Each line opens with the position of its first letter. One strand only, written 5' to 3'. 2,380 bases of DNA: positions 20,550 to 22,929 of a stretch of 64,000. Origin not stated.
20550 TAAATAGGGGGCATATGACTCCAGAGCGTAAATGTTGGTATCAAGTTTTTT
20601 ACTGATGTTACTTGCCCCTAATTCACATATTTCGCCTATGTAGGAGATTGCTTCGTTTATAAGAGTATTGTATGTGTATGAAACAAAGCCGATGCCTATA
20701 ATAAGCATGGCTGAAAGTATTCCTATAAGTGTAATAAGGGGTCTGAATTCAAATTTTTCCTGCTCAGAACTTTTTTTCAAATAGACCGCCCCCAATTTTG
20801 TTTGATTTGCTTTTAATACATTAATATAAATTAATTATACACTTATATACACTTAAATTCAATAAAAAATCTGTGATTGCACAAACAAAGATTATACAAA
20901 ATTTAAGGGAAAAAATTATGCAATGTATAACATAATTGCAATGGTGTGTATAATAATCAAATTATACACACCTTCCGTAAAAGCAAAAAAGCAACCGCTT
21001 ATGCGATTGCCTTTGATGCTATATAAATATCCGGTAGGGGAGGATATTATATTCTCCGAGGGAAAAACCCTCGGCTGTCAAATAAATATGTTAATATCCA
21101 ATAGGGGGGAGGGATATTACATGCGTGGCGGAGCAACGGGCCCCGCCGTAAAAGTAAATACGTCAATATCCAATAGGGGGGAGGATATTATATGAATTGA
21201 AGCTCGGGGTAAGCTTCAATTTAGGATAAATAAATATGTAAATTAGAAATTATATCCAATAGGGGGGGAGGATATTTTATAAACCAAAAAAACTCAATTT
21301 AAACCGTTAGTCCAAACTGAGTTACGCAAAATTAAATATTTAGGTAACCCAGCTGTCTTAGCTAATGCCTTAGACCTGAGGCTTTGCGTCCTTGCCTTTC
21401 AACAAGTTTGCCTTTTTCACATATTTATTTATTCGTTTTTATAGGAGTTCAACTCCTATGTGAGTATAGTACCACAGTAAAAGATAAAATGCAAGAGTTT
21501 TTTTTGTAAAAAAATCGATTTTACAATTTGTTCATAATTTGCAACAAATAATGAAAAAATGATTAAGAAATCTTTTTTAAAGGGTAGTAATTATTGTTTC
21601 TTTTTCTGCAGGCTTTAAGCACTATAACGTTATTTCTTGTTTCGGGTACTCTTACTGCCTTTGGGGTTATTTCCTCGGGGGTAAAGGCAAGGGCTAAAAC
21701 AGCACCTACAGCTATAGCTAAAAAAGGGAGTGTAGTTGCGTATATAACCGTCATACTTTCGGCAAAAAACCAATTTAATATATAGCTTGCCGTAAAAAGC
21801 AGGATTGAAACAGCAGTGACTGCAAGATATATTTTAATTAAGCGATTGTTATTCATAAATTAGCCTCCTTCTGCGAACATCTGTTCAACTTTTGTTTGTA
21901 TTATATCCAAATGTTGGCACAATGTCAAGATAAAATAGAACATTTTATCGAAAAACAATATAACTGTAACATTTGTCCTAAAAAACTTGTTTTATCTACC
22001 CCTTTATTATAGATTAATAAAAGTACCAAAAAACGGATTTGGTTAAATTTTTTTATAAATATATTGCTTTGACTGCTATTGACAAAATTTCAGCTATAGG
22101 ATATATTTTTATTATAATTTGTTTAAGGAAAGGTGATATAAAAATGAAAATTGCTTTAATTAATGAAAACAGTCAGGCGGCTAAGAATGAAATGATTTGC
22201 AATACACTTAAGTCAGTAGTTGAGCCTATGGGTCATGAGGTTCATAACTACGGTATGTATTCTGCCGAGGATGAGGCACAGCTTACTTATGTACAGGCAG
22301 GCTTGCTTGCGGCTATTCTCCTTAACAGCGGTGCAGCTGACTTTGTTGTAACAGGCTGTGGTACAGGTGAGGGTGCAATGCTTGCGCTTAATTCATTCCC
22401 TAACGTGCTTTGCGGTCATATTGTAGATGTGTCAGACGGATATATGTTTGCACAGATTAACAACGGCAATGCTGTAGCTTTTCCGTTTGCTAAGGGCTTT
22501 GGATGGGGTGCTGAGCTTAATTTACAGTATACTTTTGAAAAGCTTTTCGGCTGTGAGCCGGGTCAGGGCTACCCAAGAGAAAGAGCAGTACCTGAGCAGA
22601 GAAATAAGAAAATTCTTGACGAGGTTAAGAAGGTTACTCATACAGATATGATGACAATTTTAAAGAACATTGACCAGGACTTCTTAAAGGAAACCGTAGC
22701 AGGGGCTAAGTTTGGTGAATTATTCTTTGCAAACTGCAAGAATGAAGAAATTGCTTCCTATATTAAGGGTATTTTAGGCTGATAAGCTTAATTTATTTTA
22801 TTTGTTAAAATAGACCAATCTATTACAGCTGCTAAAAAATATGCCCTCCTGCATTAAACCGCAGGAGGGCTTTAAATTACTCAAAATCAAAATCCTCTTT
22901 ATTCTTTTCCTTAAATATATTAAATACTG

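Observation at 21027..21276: Array of four palindromic G-rich repeats separated by covarying GC-rich hairpins: candidate structured RNA or novel repeat element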

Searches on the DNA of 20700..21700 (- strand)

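Call 7: search_rna_families(source=window, start=20700, end=21700, threshold=evalue, max_evalue=10, show_alignments=2)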
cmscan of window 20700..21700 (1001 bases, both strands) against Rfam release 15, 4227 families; matches with E-value up to 10: 9.
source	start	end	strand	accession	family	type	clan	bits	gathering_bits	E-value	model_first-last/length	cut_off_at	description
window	21340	21422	-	RF01051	c-di-GMP-I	Cis-reg; riboswitch;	CL00126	84.2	35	6.2e-17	1-87/87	no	c-di-GMP-I riboswitch aptamer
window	20982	21054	-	RF02432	SpF25_sRNA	Gene; sRNA;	-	24.3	48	0.21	1-102/102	no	Streptococcus sRNA SpF25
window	20982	21018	+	RF02055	STnc380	Gene; sRNA;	-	17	60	1.5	66-103/108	no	Enterobacterial sRNA STnc380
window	20902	20984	+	RF02554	ppoRNA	Gene; rRNA;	-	16.8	99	6.1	1-98/98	no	mt-5S-like P. polycephalum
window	21436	21522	+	RF02515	AfaR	Gene; sRNA;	-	16.2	100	4.3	1-234/234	no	AfaR small RNA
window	21298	21374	-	RF03993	mir-8536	Gene; miRNA;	-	15.8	100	5.5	1-86/86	no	mir-8536 microRNA precursor family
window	21329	21397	+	RF01219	snoR100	Gene; snRNA; snoRNA; HACA-box;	-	14.7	50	8.8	30-99/116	no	Small nucleolar RNA snoR100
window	20713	20803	+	RF01052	Arthropod_7SK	Gene;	CL00013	10.6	44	1.8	1-351/351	no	Arthropod 7SK RNA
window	20913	20976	+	RF02763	IsrM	Gene; sRNA;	-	10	376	4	1-329/329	no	IsrM sRNA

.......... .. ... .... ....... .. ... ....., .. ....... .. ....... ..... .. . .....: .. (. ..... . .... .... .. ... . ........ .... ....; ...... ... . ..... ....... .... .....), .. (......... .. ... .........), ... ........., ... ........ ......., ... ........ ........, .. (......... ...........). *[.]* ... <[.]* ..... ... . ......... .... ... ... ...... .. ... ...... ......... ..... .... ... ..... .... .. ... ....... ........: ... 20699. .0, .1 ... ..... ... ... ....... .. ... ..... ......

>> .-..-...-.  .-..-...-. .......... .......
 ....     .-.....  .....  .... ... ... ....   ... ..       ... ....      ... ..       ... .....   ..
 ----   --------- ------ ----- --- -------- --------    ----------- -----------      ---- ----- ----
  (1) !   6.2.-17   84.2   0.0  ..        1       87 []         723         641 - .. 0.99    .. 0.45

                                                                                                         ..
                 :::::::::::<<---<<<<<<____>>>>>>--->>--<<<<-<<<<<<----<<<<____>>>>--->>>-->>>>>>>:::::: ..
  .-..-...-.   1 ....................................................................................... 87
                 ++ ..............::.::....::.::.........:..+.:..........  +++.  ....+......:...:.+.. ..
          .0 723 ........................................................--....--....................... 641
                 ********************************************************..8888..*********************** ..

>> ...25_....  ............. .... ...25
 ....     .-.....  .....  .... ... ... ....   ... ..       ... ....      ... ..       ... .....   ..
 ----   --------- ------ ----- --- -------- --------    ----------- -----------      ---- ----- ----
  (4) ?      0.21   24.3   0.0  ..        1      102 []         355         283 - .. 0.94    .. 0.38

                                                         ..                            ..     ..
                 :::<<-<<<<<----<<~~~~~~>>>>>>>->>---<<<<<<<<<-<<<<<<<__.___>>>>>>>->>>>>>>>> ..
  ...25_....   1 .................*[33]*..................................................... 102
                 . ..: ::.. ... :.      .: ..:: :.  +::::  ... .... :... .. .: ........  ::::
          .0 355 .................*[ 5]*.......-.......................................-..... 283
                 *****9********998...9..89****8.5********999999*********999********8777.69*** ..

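Call 70: search_dna_similar(query=window:20978-21330:-, collection=phages, mode=distant, max_evalue=0.001, max_rows=10)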
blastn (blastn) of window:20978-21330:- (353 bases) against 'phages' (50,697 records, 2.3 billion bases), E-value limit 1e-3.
No match.

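Call 71: search_dna_similar(query=window:20978-21330:-, collection=plasmids, mode=distant, max_evalue=0.001, max_rows=10)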
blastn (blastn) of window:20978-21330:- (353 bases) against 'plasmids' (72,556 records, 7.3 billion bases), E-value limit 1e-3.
No match.

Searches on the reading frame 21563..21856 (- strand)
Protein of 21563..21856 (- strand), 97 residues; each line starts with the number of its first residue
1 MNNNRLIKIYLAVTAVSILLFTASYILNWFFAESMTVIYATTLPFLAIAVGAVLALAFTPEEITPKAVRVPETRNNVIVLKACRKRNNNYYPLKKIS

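Call 20: search_protein_families(library=pfam, proteins=[window:21566-21856:-], max_evalue=0.01)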
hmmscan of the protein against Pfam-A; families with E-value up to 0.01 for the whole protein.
window:21566-21856:- (97 aa): 0 families

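Call 22: find_encoding_contigs(protein=window:21563-21856:-, flank=6000, max_places=10)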
Protein window:21563-21856:- (97 aa): 3 contigs read that carry it; 2 places shown.
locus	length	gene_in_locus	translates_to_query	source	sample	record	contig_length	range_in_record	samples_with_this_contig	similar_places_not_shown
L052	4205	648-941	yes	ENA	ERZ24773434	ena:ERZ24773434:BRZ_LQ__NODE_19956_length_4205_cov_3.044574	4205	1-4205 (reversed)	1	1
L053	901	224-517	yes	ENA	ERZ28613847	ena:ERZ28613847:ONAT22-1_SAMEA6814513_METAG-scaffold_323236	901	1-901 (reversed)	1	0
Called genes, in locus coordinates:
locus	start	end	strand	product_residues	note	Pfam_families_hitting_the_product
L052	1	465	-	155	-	?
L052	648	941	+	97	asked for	-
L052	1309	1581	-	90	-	-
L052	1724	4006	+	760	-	PF02743:dCache_1, PF00990:GGDEF, PF00563:EAL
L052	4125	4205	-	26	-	?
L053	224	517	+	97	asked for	-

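Call 23: find_homologous_proteins(query=window:21566-21856:-, max_evalue=0.001)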
Query window:21566-21856:- (97 aa): 1 proteins with E <= 0.001 among 17 candidates.
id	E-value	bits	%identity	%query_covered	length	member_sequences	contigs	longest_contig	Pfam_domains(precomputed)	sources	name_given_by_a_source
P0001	1.5e-53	196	99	100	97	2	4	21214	-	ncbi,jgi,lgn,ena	-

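Call 24: find_encoding_contigs(protein=P0001, flank=3000, max_places=10)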
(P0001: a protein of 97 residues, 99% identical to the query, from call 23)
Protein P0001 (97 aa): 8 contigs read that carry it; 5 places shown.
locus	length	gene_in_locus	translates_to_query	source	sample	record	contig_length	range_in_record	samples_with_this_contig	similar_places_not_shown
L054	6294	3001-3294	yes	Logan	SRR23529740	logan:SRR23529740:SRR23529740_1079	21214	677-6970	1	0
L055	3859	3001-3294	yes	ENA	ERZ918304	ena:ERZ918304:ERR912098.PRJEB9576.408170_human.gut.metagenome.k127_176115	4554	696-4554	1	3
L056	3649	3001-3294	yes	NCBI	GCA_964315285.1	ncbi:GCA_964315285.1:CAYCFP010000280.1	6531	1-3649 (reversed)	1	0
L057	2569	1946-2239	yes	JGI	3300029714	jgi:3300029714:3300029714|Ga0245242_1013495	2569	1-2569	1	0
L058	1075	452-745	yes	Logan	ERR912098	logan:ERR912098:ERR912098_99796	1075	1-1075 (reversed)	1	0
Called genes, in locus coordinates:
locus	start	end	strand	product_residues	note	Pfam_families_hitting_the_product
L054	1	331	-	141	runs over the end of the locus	PF03946:Ribosomal_L11_N, PF00298:Ribosomal_L11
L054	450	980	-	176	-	PF02357:NusG, PF00467:KOW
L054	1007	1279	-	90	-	PF00584:SecE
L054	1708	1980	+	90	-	PF06949:DUF1292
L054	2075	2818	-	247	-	PF02502:LacAB_rpiB, PF12408:DUF3666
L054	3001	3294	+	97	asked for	-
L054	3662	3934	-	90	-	-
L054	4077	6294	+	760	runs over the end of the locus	PF02743:dCache_1, PF00990:GGDEF, PF00563:EAL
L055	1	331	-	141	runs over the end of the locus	PF03946:Ribosomal_L11_N, PF00298:Ribosomal_L11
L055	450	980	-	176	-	PF02357:NusG, PF00467:KOW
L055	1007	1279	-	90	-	PF00584:SecE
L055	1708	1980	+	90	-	PF06949:DUF1292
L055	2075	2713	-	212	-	PF02502:LacAB_rpiB, PF12408:DUF3666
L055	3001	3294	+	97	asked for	-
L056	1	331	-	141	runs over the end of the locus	PF03946:Ribosomal_L11_N, PF00298:Ribosomal_L11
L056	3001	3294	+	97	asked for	-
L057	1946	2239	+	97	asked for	-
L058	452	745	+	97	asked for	-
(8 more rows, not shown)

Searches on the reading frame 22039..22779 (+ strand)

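Call 20: search_protein_families(library=pfam, proteins=[window:22039-22779:+], max_evalue=0.01)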
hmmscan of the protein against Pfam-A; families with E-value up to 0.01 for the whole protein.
window:22039-22779:+ (247 aa): 2 families
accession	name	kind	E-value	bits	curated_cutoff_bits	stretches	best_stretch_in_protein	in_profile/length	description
PF12408.13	DUF3666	-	1.3e-23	82.4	25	1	199-245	1-47/47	Ribose-5-phosphate isomerase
PF02502.23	LacAB_rpiB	-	5.3e-18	65.7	24.7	1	38-149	1-105/138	Ribose/Galactose Isomerase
